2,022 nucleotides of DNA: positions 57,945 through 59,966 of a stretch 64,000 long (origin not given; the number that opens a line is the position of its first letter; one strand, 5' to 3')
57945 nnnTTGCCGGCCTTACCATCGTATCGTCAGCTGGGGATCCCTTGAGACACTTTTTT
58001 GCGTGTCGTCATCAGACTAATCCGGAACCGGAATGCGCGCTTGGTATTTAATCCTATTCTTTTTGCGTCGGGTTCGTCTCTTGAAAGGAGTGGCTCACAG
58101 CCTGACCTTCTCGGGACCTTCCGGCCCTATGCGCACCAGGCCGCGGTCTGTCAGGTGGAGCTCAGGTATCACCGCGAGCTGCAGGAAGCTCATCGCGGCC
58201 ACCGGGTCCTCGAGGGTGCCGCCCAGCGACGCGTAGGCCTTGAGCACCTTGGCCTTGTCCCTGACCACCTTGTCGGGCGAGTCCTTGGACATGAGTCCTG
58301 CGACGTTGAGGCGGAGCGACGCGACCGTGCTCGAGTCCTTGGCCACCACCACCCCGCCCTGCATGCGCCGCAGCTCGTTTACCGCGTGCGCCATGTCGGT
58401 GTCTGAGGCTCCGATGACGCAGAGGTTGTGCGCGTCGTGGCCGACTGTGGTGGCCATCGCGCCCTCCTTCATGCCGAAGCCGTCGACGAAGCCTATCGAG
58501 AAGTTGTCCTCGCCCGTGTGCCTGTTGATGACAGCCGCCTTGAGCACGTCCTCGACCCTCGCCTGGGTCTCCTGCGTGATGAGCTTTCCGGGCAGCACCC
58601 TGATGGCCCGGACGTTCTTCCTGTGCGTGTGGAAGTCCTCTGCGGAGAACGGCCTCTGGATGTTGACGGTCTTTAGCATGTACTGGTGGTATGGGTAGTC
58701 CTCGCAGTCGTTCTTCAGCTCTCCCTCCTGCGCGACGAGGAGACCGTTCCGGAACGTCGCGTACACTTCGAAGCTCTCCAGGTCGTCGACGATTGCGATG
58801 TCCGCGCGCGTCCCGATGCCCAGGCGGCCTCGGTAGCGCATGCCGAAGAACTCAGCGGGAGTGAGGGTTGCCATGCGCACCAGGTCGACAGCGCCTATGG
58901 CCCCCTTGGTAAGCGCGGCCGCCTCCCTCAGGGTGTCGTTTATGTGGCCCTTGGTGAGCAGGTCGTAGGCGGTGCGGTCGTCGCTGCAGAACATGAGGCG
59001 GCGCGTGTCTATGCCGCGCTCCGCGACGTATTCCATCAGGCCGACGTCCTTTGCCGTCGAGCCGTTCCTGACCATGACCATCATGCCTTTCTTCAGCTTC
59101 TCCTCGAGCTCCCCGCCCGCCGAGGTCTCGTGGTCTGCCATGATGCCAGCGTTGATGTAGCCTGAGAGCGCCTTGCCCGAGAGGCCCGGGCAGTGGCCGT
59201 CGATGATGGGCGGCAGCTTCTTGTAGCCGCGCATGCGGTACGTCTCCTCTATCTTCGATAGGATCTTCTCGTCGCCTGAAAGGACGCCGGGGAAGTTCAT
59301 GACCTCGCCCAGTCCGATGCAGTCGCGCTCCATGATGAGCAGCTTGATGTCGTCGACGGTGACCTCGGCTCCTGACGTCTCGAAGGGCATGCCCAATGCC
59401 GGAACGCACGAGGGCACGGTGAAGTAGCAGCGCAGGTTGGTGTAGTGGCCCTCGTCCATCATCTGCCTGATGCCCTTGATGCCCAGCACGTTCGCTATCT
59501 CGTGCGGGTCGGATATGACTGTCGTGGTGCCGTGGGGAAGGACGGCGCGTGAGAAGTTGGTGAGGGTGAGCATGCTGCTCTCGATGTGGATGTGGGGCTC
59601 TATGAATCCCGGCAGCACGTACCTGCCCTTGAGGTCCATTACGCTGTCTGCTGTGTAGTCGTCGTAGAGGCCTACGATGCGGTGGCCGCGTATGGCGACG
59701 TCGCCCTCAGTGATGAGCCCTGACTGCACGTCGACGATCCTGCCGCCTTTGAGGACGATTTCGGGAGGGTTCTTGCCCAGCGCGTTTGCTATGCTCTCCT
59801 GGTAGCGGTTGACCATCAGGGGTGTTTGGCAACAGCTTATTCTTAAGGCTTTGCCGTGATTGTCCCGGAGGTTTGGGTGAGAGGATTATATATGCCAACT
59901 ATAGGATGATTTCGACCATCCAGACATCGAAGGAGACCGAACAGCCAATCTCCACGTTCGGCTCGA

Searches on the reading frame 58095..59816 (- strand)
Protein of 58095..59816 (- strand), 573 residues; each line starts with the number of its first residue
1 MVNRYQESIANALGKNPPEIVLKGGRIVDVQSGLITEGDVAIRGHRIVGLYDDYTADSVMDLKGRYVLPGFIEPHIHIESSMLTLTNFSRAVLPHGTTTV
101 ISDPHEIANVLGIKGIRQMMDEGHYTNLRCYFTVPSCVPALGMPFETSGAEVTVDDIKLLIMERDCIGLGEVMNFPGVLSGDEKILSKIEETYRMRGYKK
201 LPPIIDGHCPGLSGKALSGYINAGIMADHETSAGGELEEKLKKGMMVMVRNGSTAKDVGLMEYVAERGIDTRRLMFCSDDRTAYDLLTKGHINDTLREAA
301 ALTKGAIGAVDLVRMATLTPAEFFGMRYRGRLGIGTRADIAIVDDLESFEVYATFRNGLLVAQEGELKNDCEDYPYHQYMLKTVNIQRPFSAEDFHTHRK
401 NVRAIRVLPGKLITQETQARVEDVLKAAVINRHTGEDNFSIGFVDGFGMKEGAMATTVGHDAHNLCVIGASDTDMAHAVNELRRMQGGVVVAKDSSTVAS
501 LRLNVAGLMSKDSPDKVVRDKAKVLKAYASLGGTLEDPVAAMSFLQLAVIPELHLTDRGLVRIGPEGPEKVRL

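Call 45: search_protein_families(library=ncbifam, proteins=[window:58095-59816:-], max_evalue=0.00001)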
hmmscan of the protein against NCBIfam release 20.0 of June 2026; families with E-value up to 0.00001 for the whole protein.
window:58095-59816:- (573 aa): 36 families (the best 25 are shown)
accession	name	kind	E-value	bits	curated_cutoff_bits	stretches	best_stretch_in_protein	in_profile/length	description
TIGR01178.1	ade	equivalog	9.8e-161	535.9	472.5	1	20-562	2-543/552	adenine deaminase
NF007457.0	PRK10027.1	equivalog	5e-115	384.9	768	1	4-561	16-574/588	adenine deaminase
NF006689.0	PRK09237.1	equivalog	9e-15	54.1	371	1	20-101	5-90/383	amidohydrolase/deacetylase family metallohydrolase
NF006560.0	PRK09061.1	subfamily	2.4e-12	45.9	340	1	15-80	23-89/517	amidohydrolase family protein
TIGR02033.1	D-hydantoinase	equivalog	3.7e-12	45.9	393.25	1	20-102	1-90/454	dihydropyrimidinase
TIGR03178.1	allantoinase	equivalog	1.4e-11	43.9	357.85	0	20-80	2-62/441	allantoinase AllB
TIGR03121.1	one_C_dehyd_A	equivalog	2.5e-11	42.6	392.75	1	19-99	1-80/556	formylmethanofuran dehydrogenase subunit A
TIGR02318.1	phosphono_phnM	equivalog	4.3e-11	42.4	390.55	0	307-361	320-375/376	phosphonate metabolism protein PhnM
NF009941.0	PRK13404.1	subfamily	5.6e-11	41.7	647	1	20-82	6-67/478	dihydropyrimidinase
NF011990.0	PRK15446.2-6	subfamily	5.8e-11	41.7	233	0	310-364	329-385/390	alpha-D-ribose 1-methylphosphonate 5-triphosphate diphosphatase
NF004839.0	PRK06189.1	equivalog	2.1e-10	39.8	631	0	20-79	5-64/451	allantoinase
NF006559.0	PRK09060.1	equivalog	3.1e-10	38.9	482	1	19-105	6-96/444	dihydroorotase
NF011988.0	PRK15446.2-4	equivalog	4.7e-10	39.1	369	1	311-368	325-382/389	alpha-D-ribose 1-methylphosphonate 5-triphosphate diphosphatase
NF006056.0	PRK08204.1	subfamily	1.9e-09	36.8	391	1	19-83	4-72/449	hypothetical protein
NF009060.0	PRK12394.1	equivalog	1.9e-09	36.8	442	1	19-101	4-89/381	metallo-dependent hydrolase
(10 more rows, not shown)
